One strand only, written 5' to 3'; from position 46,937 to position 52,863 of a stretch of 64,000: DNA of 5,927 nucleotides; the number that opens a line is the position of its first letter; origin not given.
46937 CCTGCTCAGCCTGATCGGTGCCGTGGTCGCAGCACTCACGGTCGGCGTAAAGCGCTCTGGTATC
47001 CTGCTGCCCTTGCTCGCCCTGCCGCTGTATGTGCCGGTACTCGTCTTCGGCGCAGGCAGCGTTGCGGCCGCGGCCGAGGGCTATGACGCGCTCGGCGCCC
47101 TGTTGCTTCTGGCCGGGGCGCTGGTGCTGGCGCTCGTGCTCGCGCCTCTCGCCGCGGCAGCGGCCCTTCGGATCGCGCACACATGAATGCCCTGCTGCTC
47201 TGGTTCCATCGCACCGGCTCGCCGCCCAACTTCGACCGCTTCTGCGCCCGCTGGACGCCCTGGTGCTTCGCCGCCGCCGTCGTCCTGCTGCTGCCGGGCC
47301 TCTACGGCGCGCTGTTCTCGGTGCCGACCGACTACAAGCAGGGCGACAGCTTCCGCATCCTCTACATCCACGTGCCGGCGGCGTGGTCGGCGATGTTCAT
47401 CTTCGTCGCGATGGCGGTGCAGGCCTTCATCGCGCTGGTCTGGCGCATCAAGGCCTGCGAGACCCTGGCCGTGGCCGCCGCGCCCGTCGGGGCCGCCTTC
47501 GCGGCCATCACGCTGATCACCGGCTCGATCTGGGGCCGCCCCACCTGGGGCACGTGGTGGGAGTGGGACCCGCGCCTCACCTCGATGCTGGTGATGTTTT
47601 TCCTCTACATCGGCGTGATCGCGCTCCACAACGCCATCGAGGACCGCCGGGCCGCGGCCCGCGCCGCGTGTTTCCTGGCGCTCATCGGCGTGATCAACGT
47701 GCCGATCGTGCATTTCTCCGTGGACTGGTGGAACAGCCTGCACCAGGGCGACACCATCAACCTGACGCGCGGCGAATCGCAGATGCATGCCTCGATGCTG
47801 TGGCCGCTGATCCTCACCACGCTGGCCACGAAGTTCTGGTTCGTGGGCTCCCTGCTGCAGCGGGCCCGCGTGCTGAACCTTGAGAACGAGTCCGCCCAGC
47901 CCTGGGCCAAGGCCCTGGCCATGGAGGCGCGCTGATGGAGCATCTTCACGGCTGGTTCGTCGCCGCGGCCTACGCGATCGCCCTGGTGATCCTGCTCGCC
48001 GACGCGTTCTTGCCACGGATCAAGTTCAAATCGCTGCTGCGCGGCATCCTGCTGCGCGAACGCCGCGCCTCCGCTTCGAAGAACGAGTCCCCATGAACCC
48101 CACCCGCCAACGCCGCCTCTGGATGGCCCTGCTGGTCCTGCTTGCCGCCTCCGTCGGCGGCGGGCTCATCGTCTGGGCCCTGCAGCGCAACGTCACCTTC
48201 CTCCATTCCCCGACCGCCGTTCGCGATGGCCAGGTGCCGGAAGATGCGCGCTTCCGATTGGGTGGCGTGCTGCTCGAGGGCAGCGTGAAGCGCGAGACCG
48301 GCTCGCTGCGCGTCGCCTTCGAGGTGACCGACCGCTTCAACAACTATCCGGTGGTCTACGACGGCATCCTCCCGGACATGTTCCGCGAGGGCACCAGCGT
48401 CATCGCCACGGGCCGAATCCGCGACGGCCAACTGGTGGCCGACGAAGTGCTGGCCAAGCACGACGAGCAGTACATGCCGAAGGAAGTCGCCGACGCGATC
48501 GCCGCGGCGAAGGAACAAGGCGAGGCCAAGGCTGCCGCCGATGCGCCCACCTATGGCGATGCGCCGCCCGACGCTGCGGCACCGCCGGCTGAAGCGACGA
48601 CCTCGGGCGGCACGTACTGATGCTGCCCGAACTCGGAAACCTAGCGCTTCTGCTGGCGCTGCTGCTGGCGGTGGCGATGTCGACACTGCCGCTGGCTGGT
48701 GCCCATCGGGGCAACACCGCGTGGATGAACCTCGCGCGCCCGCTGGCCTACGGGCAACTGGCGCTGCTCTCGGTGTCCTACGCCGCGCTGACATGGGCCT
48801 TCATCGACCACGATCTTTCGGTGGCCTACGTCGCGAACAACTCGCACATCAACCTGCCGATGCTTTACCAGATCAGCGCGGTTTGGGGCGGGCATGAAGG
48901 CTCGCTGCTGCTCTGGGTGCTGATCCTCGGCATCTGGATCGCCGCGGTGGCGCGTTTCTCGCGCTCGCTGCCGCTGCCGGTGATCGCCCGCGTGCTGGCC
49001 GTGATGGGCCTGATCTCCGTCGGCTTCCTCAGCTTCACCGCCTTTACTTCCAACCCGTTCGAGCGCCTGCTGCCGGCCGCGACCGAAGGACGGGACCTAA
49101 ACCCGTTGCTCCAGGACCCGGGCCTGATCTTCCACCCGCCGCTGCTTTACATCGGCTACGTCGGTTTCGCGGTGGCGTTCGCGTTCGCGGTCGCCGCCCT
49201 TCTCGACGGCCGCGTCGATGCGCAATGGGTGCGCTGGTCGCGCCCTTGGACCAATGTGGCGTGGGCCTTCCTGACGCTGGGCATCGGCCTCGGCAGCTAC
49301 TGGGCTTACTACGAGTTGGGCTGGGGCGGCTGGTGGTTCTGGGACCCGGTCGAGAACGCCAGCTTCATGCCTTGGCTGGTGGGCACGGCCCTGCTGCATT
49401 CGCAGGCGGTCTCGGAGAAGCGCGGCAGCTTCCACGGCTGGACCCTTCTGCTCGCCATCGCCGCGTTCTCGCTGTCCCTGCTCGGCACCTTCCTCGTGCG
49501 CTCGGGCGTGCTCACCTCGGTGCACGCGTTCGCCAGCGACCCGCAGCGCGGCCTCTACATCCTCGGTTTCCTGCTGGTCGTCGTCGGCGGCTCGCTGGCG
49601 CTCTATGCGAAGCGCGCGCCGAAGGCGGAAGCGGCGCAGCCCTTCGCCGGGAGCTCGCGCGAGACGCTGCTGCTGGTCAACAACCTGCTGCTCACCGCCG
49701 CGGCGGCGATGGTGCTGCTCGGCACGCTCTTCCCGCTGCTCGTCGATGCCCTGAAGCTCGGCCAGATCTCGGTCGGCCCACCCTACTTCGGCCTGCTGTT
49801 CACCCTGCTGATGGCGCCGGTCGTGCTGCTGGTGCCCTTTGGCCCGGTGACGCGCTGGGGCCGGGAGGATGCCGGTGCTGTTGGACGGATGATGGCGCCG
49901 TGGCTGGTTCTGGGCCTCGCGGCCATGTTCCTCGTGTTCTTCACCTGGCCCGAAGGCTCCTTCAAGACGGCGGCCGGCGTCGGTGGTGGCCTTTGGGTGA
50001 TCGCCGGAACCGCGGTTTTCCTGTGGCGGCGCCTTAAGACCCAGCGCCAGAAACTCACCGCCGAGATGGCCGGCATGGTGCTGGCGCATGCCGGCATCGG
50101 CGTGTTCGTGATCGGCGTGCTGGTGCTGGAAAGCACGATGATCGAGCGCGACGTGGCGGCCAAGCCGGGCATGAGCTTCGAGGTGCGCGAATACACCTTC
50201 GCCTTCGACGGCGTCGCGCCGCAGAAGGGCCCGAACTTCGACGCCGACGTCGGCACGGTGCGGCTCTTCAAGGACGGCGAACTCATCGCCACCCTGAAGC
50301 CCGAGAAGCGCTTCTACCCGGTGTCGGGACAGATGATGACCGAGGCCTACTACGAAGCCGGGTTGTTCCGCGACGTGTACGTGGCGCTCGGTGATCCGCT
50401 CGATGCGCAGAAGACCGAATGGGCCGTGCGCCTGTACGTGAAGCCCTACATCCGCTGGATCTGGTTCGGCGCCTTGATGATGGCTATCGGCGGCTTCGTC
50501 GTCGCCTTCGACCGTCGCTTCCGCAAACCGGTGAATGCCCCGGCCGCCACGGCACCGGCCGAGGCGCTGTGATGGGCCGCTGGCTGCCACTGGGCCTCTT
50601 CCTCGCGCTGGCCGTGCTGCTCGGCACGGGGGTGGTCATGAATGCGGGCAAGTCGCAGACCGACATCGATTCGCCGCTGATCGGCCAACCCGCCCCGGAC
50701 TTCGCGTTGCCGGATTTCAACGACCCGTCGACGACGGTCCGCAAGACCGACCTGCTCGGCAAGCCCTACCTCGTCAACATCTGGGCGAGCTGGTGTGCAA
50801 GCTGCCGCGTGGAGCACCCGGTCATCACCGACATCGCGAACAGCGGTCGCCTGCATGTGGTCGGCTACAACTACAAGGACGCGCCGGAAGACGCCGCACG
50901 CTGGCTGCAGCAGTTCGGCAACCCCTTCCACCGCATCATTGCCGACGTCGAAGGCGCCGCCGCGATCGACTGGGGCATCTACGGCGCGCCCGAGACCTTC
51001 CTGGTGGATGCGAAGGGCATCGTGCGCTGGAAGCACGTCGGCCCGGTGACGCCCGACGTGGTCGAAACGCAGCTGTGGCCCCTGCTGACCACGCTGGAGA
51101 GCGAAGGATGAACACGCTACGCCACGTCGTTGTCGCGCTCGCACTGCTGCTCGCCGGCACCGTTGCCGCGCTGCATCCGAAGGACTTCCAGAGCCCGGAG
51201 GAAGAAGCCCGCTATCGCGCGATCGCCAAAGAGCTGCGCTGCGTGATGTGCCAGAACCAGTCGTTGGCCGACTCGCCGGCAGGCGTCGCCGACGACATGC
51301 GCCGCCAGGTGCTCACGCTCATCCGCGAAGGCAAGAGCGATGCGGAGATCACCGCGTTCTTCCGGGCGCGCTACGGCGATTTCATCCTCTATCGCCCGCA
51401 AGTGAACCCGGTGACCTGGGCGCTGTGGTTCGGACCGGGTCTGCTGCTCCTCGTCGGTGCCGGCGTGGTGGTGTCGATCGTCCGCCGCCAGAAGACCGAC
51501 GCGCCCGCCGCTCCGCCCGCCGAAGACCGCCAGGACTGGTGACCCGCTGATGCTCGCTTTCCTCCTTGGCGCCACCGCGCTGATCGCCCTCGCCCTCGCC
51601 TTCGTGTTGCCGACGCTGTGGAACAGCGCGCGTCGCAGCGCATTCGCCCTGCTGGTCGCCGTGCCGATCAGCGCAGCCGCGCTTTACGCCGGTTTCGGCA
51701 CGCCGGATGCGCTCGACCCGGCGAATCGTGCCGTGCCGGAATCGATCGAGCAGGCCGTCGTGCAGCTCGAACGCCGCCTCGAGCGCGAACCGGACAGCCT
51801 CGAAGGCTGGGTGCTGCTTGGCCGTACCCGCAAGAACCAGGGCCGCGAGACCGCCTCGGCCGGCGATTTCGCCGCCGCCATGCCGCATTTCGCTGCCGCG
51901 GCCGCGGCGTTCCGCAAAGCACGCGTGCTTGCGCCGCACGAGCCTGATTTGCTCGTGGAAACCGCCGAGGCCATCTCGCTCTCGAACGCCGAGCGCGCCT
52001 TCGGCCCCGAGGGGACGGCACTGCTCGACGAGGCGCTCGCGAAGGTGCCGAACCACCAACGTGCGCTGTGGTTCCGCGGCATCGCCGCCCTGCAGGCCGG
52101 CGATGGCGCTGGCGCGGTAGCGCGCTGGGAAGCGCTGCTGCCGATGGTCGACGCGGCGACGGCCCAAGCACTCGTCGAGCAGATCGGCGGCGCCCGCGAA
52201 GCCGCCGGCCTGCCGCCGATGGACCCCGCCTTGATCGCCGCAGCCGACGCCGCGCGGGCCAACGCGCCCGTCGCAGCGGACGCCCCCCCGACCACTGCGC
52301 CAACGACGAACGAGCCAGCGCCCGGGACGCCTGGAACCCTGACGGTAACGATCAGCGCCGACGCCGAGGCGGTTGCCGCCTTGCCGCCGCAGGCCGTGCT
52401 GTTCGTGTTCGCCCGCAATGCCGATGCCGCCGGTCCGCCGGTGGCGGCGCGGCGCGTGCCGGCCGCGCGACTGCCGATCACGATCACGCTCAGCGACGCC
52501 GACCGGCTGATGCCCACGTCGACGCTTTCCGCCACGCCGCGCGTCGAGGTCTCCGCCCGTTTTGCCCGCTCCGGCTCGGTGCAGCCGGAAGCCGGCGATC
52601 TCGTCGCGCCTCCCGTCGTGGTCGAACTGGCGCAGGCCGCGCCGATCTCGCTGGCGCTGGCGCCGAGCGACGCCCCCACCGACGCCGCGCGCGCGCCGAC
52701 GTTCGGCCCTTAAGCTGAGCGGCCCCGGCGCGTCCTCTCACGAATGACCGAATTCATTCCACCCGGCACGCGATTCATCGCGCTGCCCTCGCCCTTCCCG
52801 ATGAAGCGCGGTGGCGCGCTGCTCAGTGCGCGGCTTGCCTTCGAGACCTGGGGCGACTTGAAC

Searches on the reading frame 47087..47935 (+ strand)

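Call 15: search_protein_families(library=pfam, proteins=[window:47087-47935:+], max_evalue=0.001)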
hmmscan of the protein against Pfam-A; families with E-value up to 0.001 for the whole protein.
window:47087-47935:+ (282 aa): 1 family
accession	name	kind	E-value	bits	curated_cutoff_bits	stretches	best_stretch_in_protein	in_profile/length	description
PF01578.25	Cytochrom_C_asm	-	2.8e-38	132.2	29.9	1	59-219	31-212/212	Cytochrome C assembly protein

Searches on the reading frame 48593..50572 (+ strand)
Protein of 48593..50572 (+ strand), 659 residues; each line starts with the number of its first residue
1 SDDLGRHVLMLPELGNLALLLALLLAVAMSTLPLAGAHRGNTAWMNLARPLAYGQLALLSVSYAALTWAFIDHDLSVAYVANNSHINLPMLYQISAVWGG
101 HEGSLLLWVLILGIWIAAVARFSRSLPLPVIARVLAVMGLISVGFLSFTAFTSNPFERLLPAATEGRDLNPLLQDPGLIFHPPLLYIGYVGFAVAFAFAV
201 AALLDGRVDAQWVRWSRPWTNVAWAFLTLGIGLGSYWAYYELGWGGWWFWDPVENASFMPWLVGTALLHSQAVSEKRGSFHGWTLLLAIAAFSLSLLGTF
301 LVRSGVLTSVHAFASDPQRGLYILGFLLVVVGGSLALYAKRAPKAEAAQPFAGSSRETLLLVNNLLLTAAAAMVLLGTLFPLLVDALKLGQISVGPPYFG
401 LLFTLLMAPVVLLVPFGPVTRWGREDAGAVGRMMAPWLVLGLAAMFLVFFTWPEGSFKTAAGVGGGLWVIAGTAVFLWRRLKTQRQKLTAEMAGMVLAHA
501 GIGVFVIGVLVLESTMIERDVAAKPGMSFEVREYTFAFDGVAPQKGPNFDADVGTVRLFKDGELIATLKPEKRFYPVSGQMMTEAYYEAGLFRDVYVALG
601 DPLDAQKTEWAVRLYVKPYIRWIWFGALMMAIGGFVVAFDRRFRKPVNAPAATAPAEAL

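Call 15: search_protein_families(library=pfam, proteins=[window:48593-50572:+], max_evalue=0.001)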
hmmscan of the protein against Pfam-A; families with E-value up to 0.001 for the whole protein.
window:48593-50572:+ (659 aa): 2 families
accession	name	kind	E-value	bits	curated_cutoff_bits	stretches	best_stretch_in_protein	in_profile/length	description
PF16327.10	CcmF_C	-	6.4e-112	374.4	28.7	1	324-641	1-323/323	Cytochrome c-type biogenesis protein CcmF C-terminal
PF01578.25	Cytochrom_C_asm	-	6.6e-54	183.2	29.9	1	98-304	1-206/212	Cytochrome C assembly protein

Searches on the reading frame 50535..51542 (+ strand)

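Call 64: search_protein_families(library=pfam, proteins=[window:50535-51542:+], max_evalue=0.001)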
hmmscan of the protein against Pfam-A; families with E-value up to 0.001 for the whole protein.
window:50535-51542:+ (335 aa): 1 family
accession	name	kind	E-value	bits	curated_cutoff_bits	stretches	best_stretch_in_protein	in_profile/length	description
PF03918.19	CcmH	-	1.2e-44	151.5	25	1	201-327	3-129/143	Cytochrome C biogenesis protein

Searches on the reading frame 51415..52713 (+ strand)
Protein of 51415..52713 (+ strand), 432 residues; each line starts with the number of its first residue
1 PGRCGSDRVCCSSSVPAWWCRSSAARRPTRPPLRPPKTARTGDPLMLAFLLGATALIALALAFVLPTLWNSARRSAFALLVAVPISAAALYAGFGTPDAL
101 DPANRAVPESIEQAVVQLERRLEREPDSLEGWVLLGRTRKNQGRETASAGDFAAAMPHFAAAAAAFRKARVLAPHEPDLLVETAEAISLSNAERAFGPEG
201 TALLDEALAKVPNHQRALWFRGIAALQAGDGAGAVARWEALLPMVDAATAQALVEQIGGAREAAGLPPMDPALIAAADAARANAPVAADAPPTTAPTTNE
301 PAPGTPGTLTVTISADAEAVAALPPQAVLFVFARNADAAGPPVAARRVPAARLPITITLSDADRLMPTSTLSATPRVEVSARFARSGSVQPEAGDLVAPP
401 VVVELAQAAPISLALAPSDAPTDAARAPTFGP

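Call 64: search_protein_families(library=pfam, proteins=[window:51415-52713:+], max_evalue=0.001)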
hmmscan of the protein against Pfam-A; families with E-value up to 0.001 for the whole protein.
window:51415-52713:+ (432 aa): 4 families
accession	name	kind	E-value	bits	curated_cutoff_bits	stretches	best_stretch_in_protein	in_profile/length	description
PF23892.1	Ig_CycH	-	4.6e-24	84.7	27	1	309-413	1-105/108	Cytochrome c-type biogenesis protein H Ig-like domain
PF23914.1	TPR_CcmH_CycH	-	1.6e-13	51.2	42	1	109-248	30-154/158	Cytochrome c-type biogenesis protein H TPR domain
PF14559.12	TPR_19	-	0.00025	21.7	25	0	202-257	12-68/68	Tetratricopeptide repeat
PF13428.12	TPR_14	-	0.00045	21.1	23.5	0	111-137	17-43/44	Tetratricopeptide repeat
